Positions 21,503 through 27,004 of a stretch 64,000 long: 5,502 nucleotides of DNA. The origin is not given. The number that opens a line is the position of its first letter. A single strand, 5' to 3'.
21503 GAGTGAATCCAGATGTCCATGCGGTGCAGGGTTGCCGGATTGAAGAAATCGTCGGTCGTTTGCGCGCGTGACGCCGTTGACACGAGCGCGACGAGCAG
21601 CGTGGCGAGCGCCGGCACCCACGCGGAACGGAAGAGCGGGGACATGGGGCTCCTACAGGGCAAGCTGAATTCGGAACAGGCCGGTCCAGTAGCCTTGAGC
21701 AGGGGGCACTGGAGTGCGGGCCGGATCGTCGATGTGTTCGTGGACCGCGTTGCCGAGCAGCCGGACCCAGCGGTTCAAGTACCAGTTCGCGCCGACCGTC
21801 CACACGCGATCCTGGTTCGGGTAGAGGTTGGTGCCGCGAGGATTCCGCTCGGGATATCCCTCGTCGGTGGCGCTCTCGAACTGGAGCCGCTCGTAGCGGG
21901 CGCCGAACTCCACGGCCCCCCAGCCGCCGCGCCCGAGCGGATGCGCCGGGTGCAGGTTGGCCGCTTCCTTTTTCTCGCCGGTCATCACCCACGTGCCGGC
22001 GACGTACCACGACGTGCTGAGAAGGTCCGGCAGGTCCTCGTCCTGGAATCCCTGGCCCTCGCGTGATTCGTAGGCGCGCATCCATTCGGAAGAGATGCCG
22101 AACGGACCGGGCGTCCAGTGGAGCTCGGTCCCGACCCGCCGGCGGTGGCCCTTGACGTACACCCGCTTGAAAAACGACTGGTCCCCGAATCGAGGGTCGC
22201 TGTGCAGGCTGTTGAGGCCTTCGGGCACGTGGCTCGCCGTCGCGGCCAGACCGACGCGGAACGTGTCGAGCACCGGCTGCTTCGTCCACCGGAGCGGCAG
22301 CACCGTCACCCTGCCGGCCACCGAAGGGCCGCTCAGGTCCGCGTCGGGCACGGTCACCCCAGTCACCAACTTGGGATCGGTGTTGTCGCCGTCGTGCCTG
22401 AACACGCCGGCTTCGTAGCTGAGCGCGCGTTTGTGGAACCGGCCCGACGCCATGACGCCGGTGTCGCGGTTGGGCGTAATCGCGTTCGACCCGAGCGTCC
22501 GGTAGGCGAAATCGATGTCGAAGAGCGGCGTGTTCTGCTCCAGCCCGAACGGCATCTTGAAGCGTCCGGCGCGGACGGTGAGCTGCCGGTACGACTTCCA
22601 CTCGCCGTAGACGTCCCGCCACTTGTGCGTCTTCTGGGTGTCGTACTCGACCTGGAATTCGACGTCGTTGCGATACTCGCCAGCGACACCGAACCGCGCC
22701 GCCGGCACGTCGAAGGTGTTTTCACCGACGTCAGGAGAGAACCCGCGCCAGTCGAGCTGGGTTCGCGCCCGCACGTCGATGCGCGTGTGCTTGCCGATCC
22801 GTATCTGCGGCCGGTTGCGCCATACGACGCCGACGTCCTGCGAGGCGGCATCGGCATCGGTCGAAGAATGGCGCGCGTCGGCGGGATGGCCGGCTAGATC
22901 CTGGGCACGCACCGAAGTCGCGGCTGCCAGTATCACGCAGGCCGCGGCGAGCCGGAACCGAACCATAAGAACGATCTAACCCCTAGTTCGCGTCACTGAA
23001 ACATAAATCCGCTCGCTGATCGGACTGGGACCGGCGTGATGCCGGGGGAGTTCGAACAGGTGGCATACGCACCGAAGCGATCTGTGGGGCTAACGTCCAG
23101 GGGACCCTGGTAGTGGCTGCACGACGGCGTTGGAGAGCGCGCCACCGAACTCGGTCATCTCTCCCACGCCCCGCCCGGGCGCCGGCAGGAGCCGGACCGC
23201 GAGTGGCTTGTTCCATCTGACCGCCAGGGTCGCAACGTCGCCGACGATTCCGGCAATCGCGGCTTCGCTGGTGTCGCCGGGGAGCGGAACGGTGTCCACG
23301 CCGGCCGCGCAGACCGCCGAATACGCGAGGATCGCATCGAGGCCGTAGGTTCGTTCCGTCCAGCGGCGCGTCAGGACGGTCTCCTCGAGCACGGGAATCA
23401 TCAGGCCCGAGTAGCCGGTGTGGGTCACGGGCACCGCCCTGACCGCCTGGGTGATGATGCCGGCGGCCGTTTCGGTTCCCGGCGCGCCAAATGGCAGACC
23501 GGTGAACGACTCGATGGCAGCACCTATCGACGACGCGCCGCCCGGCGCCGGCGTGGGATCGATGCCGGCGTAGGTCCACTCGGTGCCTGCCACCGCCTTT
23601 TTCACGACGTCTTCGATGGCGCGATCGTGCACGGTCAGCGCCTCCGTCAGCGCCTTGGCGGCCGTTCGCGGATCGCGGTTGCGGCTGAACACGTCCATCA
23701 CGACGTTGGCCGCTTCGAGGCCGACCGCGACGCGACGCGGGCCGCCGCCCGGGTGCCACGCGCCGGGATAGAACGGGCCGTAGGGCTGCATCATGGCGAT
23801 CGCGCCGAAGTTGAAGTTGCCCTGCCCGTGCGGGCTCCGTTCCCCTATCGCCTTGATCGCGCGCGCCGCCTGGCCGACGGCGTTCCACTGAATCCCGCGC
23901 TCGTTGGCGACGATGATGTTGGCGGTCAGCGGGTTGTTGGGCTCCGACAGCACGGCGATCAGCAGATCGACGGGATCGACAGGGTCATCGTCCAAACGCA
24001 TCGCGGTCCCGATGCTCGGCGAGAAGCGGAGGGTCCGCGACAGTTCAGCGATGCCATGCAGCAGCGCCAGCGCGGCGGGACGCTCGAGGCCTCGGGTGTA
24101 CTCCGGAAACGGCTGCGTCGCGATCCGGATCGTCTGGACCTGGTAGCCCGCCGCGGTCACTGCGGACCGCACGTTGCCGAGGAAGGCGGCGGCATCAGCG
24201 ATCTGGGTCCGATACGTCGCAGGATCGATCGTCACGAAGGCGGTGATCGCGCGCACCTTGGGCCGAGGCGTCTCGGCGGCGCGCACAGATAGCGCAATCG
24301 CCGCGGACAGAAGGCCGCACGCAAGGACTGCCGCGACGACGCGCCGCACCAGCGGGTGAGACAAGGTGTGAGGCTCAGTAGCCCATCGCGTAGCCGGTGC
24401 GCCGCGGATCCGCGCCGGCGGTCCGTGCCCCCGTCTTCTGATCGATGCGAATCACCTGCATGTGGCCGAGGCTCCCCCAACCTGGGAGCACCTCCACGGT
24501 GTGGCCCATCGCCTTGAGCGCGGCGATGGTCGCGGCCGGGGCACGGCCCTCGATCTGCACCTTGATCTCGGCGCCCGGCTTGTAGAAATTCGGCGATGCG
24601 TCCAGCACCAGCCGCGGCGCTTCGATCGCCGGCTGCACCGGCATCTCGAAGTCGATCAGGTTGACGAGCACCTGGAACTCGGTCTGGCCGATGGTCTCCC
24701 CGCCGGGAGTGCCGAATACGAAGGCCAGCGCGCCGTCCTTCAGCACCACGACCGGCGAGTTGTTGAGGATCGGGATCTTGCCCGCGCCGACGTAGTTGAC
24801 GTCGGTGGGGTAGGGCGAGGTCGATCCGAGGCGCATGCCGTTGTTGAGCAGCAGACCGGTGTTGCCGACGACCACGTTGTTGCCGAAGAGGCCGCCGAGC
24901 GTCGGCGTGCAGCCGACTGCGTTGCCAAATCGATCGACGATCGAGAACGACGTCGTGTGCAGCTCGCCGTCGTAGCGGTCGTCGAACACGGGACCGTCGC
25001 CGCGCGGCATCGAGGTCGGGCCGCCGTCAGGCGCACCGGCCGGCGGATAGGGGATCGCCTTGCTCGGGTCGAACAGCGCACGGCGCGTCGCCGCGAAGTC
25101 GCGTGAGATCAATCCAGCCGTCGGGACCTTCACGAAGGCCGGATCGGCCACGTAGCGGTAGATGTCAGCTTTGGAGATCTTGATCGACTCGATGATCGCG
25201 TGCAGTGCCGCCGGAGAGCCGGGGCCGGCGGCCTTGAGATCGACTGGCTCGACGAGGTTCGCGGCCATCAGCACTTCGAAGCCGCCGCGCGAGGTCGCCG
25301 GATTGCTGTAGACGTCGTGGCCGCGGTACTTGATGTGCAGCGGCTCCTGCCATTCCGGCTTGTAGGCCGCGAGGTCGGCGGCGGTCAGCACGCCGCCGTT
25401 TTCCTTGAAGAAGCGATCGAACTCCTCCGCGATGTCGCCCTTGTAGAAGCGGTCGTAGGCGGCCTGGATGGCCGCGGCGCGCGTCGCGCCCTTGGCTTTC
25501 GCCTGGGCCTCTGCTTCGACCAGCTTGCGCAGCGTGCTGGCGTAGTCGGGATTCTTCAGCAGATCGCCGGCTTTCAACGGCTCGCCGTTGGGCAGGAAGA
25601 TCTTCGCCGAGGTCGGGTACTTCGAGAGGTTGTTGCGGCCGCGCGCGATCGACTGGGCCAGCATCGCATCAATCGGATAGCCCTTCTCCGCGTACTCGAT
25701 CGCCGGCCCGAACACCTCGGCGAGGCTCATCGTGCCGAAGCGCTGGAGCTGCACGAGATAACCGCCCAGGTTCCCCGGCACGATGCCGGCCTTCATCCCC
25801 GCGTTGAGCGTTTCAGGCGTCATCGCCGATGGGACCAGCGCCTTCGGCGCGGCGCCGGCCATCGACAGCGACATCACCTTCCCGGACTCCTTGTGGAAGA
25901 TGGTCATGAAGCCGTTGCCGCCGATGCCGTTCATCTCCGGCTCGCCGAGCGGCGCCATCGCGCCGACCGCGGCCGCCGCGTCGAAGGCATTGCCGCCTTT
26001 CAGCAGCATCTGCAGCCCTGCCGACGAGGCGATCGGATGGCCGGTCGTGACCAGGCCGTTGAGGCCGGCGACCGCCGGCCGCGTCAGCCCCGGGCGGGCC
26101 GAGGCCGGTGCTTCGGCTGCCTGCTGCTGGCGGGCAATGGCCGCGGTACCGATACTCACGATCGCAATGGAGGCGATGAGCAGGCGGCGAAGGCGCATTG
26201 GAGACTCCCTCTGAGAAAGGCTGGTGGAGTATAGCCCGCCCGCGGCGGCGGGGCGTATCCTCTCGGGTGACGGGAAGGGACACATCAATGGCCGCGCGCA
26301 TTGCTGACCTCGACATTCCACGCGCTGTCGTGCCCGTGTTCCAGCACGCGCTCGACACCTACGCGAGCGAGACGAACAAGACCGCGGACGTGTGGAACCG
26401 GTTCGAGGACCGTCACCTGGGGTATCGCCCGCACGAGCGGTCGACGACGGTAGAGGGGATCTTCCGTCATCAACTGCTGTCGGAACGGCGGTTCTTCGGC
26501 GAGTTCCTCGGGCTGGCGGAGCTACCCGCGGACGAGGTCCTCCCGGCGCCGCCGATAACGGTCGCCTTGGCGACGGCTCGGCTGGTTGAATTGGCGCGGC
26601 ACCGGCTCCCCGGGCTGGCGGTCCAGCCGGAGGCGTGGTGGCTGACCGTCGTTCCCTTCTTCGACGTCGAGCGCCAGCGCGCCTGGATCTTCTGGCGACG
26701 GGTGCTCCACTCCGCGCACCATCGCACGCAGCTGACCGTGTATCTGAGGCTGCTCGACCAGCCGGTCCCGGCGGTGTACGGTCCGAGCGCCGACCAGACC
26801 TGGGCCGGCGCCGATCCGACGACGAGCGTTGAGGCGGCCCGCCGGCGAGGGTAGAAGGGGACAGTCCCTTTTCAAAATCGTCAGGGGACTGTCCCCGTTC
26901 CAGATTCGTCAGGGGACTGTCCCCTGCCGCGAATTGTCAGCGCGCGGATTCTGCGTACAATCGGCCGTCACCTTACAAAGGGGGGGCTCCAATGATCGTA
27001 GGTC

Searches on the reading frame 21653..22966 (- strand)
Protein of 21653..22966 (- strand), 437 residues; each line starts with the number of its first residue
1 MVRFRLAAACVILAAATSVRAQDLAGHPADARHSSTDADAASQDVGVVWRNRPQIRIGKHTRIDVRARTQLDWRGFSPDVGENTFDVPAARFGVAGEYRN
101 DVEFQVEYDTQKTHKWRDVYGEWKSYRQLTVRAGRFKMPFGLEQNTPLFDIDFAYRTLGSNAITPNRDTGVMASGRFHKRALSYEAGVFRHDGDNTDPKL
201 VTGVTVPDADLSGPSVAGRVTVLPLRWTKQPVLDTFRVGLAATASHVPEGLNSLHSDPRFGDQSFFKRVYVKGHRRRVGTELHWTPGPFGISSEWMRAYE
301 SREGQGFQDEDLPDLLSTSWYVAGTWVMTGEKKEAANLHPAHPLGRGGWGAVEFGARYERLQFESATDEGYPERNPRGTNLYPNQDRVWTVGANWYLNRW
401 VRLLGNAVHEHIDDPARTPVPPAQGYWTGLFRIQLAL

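Call 11: search_protein_families(library=pfam, proteins=[window:21653-22966:-], max_evalue=0.001)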
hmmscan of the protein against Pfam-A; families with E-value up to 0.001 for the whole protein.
window:21653-22966:- (437 aa): 1 family
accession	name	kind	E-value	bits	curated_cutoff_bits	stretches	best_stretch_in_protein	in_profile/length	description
PF07396.17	Porin_O_P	-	5.6e-32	111.8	20.9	1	65-418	3-352/370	Phosphate-selective porin O and P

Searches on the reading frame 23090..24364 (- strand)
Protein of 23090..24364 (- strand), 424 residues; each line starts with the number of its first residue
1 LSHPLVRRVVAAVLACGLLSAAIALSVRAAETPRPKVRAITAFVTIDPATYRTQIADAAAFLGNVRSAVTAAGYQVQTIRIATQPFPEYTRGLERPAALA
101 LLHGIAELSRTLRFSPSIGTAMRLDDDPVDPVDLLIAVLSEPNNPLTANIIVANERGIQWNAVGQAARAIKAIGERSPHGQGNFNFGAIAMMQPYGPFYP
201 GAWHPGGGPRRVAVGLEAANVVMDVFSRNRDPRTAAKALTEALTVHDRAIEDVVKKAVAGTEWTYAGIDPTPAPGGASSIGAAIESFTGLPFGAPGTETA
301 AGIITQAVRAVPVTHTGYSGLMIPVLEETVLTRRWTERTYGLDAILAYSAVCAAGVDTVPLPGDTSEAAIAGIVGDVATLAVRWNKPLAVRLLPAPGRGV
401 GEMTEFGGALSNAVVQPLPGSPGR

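Call 11: search_protein_families(library=pfam, proteins=[window:23090-24364:-], max_evalue=0.001)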
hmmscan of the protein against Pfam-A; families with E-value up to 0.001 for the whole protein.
window:23090-24364:- (424 aa): 1 family
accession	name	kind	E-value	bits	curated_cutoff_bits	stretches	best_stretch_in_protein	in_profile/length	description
PF05167.17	DUF711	-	1.3e-70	238.7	25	1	36-410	9-410/413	Uncharacterised ACR (DUF711)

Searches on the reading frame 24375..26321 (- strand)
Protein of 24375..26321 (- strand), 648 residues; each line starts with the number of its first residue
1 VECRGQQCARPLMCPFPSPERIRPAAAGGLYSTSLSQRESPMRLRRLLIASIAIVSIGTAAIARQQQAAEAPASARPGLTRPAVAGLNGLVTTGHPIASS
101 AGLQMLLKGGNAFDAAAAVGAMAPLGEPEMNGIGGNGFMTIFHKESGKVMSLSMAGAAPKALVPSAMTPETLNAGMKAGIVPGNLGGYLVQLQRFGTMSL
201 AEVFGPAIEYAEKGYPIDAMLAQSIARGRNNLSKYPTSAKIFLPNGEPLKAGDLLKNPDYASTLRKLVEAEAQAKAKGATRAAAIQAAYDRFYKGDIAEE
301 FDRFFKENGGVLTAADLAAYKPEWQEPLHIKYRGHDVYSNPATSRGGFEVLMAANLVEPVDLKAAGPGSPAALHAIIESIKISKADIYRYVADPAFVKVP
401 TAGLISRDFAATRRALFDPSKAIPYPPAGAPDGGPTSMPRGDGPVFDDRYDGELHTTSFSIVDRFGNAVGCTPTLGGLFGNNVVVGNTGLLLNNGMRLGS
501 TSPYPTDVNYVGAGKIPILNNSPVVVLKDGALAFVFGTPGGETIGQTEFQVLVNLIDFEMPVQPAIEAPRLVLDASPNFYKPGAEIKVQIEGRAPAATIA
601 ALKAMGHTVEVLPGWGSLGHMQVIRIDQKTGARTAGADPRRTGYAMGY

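Call 11: search_protein_families(library=pfam, proteins=[window:24375-26321:-], max_evalue=0.001)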
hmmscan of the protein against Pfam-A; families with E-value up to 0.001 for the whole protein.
window:24375-26321:- (648 aa): 1 family
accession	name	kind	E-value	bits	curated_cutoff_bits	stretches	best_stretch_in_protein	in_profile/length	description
PF01019.26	G_glu_transpept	-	7.4e-123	411.5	27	1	104-643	2-512/512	Gamma-glutamyltranspeptidase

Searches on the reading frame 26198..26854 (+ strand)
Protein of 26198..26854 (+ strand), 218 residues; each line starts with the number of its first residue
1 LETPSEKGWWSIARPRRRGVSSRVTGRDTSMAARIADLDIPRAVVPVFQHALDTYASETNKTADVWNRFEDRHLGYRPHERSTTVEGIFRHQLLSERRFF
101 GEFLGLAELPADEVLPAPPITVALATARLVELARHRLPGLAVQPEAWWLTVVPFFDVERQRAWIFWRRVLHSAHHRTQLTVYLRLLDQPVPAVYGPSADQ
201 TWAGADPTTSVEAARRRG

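Call 11: search_protein_families(library=pfam, proteins=[window:26198-26854:+], max_evalue=0.001)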
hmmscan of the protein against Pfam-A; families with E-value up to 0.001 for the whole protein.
window:26198-26854:+ (218 aa): 1 family
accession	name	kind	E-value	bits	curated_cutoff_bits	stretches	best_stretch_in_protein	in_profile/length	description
PF05163.17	DinB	-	7.6e-08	32.9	23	1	50-198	7-157/165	DinB family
